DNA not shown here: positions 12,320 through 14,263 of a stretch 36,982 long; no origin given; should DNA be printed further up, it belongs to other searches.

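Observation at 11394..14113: Unassigned feeder steps: an OXC/HACL/ALS-type ThDP enzyme plus a carnitine-dehydrogenase/CRYL1-like NAD dehydrogenase where known sulfoacetaldehyde-forming enzymes would be expected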

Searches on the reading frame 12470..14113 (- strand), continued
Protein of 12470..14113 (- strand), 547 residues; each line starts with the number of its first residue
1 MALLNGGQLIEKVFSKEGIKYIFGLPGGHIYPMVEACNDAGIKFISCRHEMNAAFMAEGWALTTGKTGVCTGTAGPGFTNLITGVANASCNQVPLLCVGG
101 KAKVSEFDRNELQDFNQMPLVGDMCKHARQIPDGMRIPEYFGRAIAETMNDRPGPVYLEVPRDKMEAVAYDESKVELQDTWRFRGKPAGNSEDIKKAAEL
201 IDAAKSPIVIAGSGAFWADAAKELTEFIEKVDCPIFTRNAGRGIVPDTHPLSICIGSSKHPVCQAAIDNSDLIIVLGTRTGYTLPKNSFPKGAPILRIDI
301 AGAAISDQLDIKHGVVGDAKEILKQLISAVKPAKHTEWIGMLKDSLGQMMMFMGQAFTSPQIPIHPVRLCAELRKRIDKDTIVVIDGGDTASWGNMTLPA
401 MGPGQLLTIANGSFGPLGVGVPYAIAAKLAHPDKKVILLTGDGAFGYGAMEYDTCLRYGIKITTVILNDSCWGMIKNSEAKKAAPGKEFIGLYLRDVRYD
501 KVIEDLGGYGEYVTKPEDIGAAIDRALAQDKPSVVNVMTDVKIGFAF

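Call 39: search_protein_families(library=ncbifam, proteins=[L001:7580-8857:+, L004:8596-9861:+, L035:10001-11644:+, L004:7643-8581:+, L001:5563-7461:+, L007:11692-12528:+], max_evalue=0.00001)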
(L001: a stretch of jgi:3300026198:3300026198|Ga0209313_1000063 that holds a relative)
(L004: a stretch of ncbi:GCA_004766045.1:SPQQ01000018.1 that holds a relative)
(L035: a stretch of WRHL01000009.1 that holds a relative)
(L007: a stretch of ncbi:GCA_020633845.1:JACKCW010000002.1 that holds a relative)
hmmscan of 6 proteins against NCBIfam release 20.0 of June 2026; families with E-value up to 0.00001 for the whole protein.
L001:7580-8857:+ (425 aa): 27 families (the best 25 are shown)
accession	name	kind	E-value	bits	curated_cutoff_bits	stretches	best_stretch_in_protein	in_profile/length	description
TIGR00895.1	2A0115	subfamily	1.6e-45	155.7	418.55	2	13-205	11-203/398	aromatic acid/H+ symport family MFS transporter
NF008586.0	PRK11551.1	equivalog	3.5e-34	118.5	410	1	15-401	11-391/406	3-(3-hydroxy-phenyl)propionate transporter MhpT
NF003024.0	PRK03893.1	subfamily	3e-29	102.2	604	1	13-232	15-232/497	sialate:H+ symport family MFS transporter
NF008963.0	PRK12307.1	equivalog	5.2e-29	101.6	637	1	23-409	22-414/426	MFS transporter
TIGR00891.1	2A0112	subfamily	1.7e-25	89.9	552.9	1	26-368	19-382/405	sialate:H+ symport family MFS transporter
TIGR00898.1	2A0119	subfamily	2.8e-24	85.8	550.75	2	56-209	128-276/506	cation transport protein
TIGR00883.1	2A0106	subfamily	8.6e-20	71.1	443.45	2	173-387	169-393/400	metabolite/H+ symporter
TIGR00893.1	2A0114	subfamily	5.3e-18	65.1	395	1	39-400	14-395/399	D-galactonate transporter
TIGR00881.1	2A0104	subfamily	4.2e-15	55.7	407.75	2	38-199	14-179/379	phosphoglycerate transporter protein PgtP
TIGR00880.1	2_A_01_02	superfamily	2.4e-14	53.7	131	1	60-197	4-141/141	multidrug resistance protein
NF053813.1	MFS_TcaB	equivalog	6.6e-14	51.5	475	1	37-249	24-237/396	putative multidrug effflux MFS transporter TcaB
NF052357.1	GlucTporGlcPStph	equivalog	1.2e-12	47.4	750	1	16-201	4-188/445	glucose transporter GlcP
NF052292.1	efflux_CraA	equivalog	1.2e-11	44.4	725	1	16-304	11-296/409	chloramphenicol efflux MFS transporter CraA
TIGR00886.1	2A0108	subfamily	2.4e-11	43.4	311.7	1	232-402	6-186/368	NarK family nitrate/nitrite MFS transporter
TIGR00710.1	efflux_Bcr_CflA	subfamily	4.2e-11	42.9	200.9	1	41-400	27-381/385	Bcr/CflA family efflux MFS transporter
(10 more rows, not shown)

L004:8596-9861:+ (421 aa): 18 families
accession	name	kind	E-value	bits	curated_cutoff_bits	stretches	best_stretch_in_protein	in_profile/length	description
TIGR00895.1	2A0115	subfamily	5.2e-37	127.7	418.55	1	12-379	7-397/398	aromatic acid/H+ symport family MFS transporter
TIGR00891.1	2A0112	subfamily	4.4e-26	91.9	552.9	1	15-389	5-398/405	sialate:H+ symport family MFS transporter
NF003024.0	PRK03893.1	subfamily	7.6e-23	81.1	604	1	15-236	14-231/497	sialate:H+ symport family MFS transporter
NF008586.0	PRK11551.1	equivalog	1.9e-22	79.8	410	1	32-405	25-392/406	3-(3-hydroxy-phenyl)propionate transporter MhpT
TIGR00883.1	2A0106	subfamily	2.3e-20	73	443.45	1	171-398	165-395/400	metabolite/H+ symporter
TIGR00898.1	2A0119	subfamily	1.8e-19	69.9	550.75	2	45-192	111-258/506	cation transport protein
NF008963.0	PRK12307.1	equivalog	3.1e-17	62.8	637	1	15-258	11-258/426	MFS transporter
TIGR00881.1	2A0104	subfamily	4.4e-16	58.9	407.75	1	39-380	12-370/379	phosphoglycerate transporter protein PgtP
TIGR00710.1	efflux_Bcr_CflA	subfamily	1.1e-15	58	200.9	1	45-238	28-218/385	Bcr/CflA family efflux MFS transporter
NF053813.1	MFS_TcaB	equivalog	1.1e-12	47.4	475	1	44-256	28-238/396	putative multidrug effflux MFS transporter TcaB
NF052357.1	GlucTporGlcPStph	equivalog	2e-11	43.4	750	1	26-191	11-173/445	glucose transporter GlcP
NF008314.0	PRK11102.1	equivalog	4.2e-10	39.4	303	1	45-243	33-230/396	Bcr/CflA family multidrug efflux MFS transporter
NF008654.0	PRK11652.1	equivalog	7.1e-08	31.7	479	1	65-412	54-388/397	multidrug efflux MFS transporter EmrD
NF052292.1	efflux_CraA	equivalog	1.3e-07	31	725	1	47-196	40-190/409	chloramphenicol efflux MFS transporter CraA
TIGR00880.1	2_A_01_02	superfamily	4.1e-07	30.2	131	1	66-184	7-125/141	multidrug resistance protein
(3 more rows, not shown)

L035:10001-11644:+ (548 aa): 51 families (the best 25 are shown)
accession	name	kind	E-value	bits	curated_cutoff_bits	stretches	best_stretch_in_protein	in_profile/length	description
NF004516.0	PRK05858.1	equivalog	6.8e-115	384.7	587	1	3-543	10-538/548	acetolactate synthase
NF004919.0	PRK06276.1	equivalog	8.5e-87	291.8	866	1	13-543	10-541/582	acetolactate synthase large subunit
TIGR00118.1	acolac_lg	equivalog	2e-86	290.7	538.35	1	7-541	4-535/557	biosynthetic-type acetolactate synthase large subunit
NF006187.0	PRK08322.1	equivalog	1.4e-82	277.9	509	1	5-541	3-529/548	acetolactate synthase large subunit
NF006721.0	PRK09259.1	equivalog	5.1e-82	276.3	557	1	12-545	23-555/574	oxalyl-CoA decarboxylase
NF004710.0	PRK06048.1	equivalog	2.2e-81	274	976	1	12-541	16-538/561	acetolactate synthase large subunit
NF058623.1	HdaclCoAlyACT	equivalog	6.1e-78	262.9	600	1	7-540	13-540/575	2-hydroxyacyl-CoA lyase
TIGR03254.1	oxalate_oxc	equivalog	5.5e-77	259.7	739.4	1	12-545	11-542/554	oxalyl-CoA decarboxylase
NF006052.0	PRK08199.1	subfamily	1.7e-76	257.7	539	1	4-543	8-540/559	thiamine pyrophosphate protein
NF006377.0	PRK08611.1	equivalog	1.1e-75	255.3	742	1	1-546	1-535/576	pyruvate oxidase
NF004807.0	PRK06154.1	equivalog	3.8e-75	253.6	607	1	7-541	23-555/565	thiamine pyrophosphate-requiring protein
NF006122.0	PRK08266.1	subfamily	7.1e-72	242.6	571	1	2-540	2-524/543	hypothetical protein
NF006524.0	PRK08978.1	equivalog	7.2e-72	242.4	738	1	12-541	9-525/548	acetolactate synthase 2 catalytic subunit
NF006378.0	PRK08617.1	equivalog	2.5e-71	240.7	510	1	9-541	13-539/556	acetolactate synthase AlsS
NF005860.0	PRK07789.1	equivalog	2.3e-70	237.6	881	1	14-478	44-511/615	acetolactate synthase large subunit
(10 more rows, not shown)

L004:7643-8581:+ (312 aa): 19 families
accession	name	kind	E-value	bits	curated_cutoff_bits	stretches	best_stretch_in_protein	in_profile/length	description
NF042925.1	FHMPC_DH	equivalog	6.7e-64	216.1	500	1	1-297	1-296/304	5-formyl-3-hydroxy-2-methylpyridine 4-carboxylate 5-dehydrogenase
NF006124.0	PRK08268.1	subfamily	4.7e-59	200.7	508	1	2-296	9-302/507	3-hydroxyacyl-CoA dehydrogenase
NF004474.0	PRK05808.1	subfamily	7.6e-56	189.5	408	1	2-281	5-282/283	3-hydroxybutyryl-CoA dehydrogenase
NF006722.0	PRK09260.1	equivalog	1.1e-54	185.7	429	1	2-285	4-285/289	3-hydroxyacyl-CoA dehydrogenase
NF006125.0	PRK08269.1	equivalog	5.7e-52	176.8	427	1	2-307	7-322/334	3-hydroxybutyryl-CoA dehydrogenase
NF006143.0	PRK08293.1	equivalog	6.7e-50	170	312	1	2-283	6-289/291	3-hydroxyacyl-CoA dehydrogenase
NF005875.0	PRK07819.1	subfamily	3.8e-49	167.6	319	1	2-281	7-286/287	3-hydroxybutyryl-CoA dehydrogenase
NF004783.0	PRK06129.1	equivalog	3.6e-48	164.6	347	1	1-234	3-238/315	3-hydroxyacyl-CoA dehydrogenase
NF005715.0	PRK07530.1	equivalog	3.4e-47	161.2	420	1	2-283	6-285/292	3-hydroxybutyryl-CoA dehydrogenase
TIGR02279.1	PaaC-3OHAcCoADH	equivalog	9.5e-46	156.7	669.4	1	2-292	7-296/503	3-hydroxyacyl-CoA dehydrogenase PaaH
NF008727.0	PRK11730.1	equivalog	9.1e-43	146.6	870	1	2-297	315-611/717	fatty acid oxidation complex subunit alpha FadB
NF008363.0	PRK11154.1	equivalog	2.9e-40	138.1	869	1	2-288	311-593/708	fatty acid oxidation complex subunit alpha FadJ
NF004699.0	PRK06035.1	equivalog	7.9e-40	136.8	500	1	2-261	5-260/294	3-hydroxyacyl-CoA dehydrogenase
NF052272.1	Staph_FadB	exception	7.7e-37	126.9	999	1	2-284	5-291/752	3-hydroxyacyl-CoA dehydrogenase/crotonase FadB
NF005716.0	PRK07531.1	equivalog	4.3e-36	124.7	592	1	1-236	5-238/495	carnitine 3-dehydrogenase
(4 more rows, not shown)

L001:5563-7461:+ (632 aa): 2 families
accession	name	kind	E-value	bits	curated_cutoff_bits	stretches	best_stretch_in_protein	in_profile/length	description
NF007354.0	PRK09849.1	equivalog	1.5e-58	199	868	1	7-212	13-222/703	aldehyde ferredoxin oxidoreductase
NF040818.1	GAPOR_Arch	equivalog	2.8e-10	39.2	1300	1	49-123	46-119/654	glyceraldehyde-3-phosphate:ferredoxin oxidoreductase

L007:11692-12528:+ (278 aa): 211 families (the best 25 are shown)
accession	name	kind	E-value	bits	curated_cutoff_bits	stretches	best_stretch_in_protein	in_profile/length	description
NF004825.0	PRK06181.1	equivalog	5.1e-73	245.7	215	1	1-263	1-265/268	SDR family oxidoreductase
NF005878.0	PRK07825.1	subfamily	3.9e-50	170.8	287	1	2-263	5-254/278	short chain dehydrogenase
NF052558.1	MBtsdlDhBudC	equivalog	1.4e-43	149.3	270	1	4-198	1-194/250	meso-2,3-butanediol dehydrogenase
NF006123.0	PRK08267.1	equivalog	2e-42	145.2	261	1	7-261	3-256/261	SDR family oxidoreductase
NF004514.1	PRK05855.1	equivalog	2.3e-42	145.4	455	1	2-252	309-569/578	SDR family oxidoreductase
NF005495.0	PRK07109.1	subfamily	2.9e-40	138.5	264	1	2-260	4-262/334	SDR family oxidoreductase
NF004198.0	PRK05653.1-3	equivalog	4.2e-40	137.8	296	1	3-220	4-222/248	3-oxoacyl-ACP reductase FabG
NF004526.0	PRK05872.1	subfamily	3.2e-39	134.8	276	1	2-240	6-247/297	short-chain dehydrogenase/reductase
NF009466.0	PRK12826.1-2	subfamily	9.1e-39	133.4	222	1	6-221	3-221/248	3-oxoacyl-ACP reductase FabG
NF005559.1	PRK07231.1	subfamily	1e-38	133.3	215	1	4-203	2-203/249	glucose 1-dehydrogenase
NF005309.0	PRK06841.1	subfamily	1.3e-38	132.9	286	1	3-206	12-215/255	GolD/DthD family dehydrogenase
NF005594.0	PRK07326.1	equivalog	4.9e-38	131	271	1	2-194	2-194/237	SDR family oxidoreductase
NF005806.0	PRK07666.1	equivalog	1.4e-37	129.3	286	1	2-231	3-226/239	3-ketoacyl-ACP reductase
NF005881.0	PRK07832.1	equivalog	1.8e-37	129.1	296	1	2-260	5-272/287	SDR family oxidoreductase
NF004196.0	PRK05650.1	equivalog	1.8e-37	128.9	297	1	7-262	3-262/272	SDR family oxidoreductase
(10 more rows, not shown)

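Call 42: search_solved_structures(query=window:12470-14113:-, max_evalue=1e-80, show_alignments=1)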
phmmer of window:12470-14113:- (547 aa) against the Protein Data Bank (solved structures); distinct sequences matched with E-value up to 1e-80: 3.
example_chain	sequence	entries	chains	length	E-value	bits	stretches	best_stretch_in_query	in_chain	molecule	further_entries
8vzc_A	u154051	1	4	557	1.7e-83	284.5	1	4-538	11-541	Oxalyl-CoA decarboxylase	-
8vzf_A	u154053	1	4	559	1.7e-83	284.5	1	4-538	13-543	2-Hydroxyacyl-CoA Lyase/Synthase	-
8vza_A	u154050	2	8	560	1.7e-83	284.5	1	4-538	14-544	2-Hydroxyacyl-CoA lyase/Synthase | Oxalyl-CoA decarboxylase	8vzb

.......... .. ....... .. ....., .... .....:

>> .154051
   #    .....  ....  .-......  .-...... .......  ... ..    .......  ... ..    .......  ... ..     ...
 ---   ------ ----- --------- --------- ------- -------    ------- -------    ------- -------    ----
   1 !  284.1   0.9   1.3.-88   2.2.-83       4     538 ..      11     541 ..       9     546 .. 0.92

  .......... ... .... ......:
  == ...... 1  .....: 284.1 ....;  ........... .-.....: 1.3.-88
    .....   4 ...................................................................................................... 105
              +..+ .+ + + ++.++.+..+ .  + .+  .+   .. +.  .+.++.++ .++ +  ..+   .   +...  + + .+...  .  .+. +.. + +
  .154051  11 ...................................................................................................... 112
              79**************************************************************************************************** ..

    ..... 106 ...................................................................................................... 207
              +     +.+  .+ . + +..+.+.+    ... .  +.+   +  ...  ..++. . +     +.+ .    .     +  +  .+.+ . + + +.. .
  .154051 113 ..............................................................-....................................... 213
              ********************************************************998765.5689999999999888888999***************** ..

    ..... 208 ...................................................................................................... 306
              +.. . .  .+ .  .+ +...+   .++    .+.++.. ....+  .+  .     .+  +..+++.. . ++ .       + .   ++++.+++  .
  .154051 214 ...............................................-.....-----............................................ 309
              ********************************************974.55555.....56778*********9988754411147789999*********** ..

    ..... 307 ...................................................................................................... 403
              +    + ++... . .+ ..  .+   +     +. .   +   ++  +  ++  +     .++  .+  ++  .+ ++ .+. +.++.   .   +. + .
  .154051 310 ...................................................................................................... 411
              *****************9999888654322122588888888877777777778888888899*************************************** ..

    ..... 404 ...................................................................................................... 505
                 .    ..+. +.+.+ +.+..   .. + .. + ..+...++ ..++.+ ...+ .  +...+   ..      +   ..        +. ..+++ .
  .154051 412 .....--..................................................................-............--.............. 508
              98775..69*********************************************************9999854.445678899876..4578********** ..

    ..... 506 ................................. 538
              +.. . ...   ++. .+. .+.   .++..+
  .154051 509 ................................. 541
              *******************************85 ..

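Call 54: search_protein_families(library=pfam, proteins=[L066:8885-9946:+, L066:11720-13024:+, L059:11791-12741:+, L059:13578-14204:+, L060:8646-9899:+, L060:13103-13978:+], max_evalue=0.0001)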
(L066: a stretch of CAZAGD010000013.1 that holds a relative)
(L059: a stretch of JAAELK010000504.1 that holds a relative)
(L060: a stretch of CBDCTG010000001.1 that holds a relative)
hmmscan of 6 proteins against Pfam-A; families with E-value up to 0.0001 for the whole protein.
L066:8885-9946:+ (353 aa): 3 families
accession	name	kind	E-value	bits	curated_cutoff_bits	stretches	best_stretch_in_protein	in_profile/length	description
PF08240.17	ADH_N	-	1.4e-25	90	23.5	1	36-143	2-103/104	Alcohol dehydrogenase GroES-like domain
PF00107.32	ADH_zinc_N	-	6e-22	78.4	31.8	1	181-310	1-128/129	Zinc-binding dehydrogenase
PF16912.11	Glu_dehyd_C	-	4.2e-07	30.1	34.9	1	172-347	32-209/211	Glucose dehydrogenase C-terminus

L066:11720-13024:+ (434 aa): 4 families
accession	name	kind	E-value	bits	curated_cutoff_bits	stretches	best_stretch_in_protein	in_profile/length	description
PF07690.21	MFS_1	-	2.7e-59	201.3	33.4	1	24-381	1-347/347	Major Facilitator Superfamily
PF00083.30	Sugar_tr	-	2e-15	57.1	22.3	1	52-426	44-449/452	Sugar (and other) transporter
PF03137.26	OATP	-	3.4e-09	36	25.8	1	107-319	133-381/545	Organic Anion Transporter Polypeptide (OATP) family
PF00854.27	PTR2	-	9.9e-08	31.7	27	1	87-201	13-130/392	POT family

L059:11791-12741:+ (316 aa): 2 families
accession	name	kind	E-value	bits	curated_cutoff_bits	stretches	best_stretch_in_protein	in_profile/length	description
PF01758.21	SBF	-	3.1e-37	128.6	24.3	1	24-208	3-188/191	Sodium Bile acid symporter family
PF13593.11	SBF_like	-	2e-17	63.9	25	1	19-285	33-298/313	SBF-like CPA transporter family (DUF4137)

L059:13578-14204:+ (208 aa): 1 family
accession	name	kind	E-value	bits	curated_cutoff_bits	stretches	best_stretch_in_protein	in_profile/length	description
PF00440.29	TetR_N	-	9.6e-14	51.3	24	1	18-64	1-47/47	Bacterial regulatory proteins, tetR family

L060:8646-9899:+ (417 aa): 1 family
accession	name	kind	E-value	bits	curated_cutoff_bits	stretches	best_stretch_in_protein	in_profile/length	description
PF02515.22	CoA_transf_3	-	1.5e-103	347.2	23.3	1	14-392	1-366/366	CoA-transferase family III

L060:13103-13978:+ (291 aa): 1 family
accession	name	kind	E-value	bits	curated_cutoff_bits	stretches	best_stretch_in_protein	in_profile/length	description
PF01575.25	MaoC_dehydratas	-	9.1e-08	32.2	27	1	193-260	37-104/123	MaoC like domain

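Call 68: search_solved_structures(query=L022:7311-8639:+, max_evalue=1e-10)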
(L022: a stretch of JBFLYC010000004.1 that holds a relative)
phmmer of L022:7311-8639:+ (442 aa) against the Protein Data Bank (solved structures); distinct sequences matched with E-value up to 1e-10: 26.
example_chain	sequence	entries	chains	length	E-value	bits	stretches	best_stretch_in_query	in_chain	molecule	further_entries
3mad_A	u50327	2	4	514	6.9e-128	430.1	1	6-428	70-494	Sphingosine-1-phosphate lyase | Putative sphingosine-1-phosphate lyase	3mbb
3maf_A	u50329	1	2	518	7.1e-128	430.1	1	6-428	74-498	sphingosine-1-phosphate lyase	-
5eud_A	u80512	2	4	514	2e-127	428.6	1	6-426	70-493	Putative sphingosine-1-phosphate lyase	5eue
3mau_A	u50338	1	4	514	5.4e-127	427.2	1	6-428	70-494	sphingosine-1-phosphate lyase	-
8ayf_A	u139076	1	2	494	1.8e-111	376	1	6-439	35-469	Sphingosine-1-phosphate lyase 1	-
4q6r_A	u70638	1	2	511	2e-111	375.8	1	6-439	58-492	Sphingosine-1-phosphate lyase 1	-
5k1r_A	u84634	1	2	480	2.3e-103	349.3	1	2-418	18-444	Burkholderia pseudomallei sphingosine-1-phosphate lyase Bpss2021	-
3mc6_A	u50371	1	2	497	7.3e-101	341.1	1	6-439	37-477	Sphingosine-1-phosphate lyase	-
8cmx_A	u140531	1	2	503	8.4e-97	327.7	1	5-439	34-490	Sphinganine-1-phosphate aldolase BST1, putative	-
4w8i_A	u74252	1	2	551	4.4e-58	200.1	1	34-423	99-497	Probable sphingosine-1-phosphate lyase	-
6jy1_A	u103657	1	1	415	3.1e-36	128.1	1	6-381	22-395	L-tyrosine/L-aspartate decarboxylase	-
3f9t_A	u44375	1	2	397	3.3e-36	128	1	6-381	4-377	L-tyrosine decarboxylase MfnA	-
6m4y_A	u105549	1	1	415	4.4e-36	127.6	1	6-347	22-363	L-tyrosine/L-aspartate decarboxylase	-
6ldr_A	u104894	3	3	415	2.2e-35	125.3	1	6-381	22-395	L-tyrosine/L-aspartate decarboxylase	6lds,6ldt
3hbx_A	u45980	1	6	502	1.1e-21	80.2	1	5-377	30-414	Glutamate decarboxylase 1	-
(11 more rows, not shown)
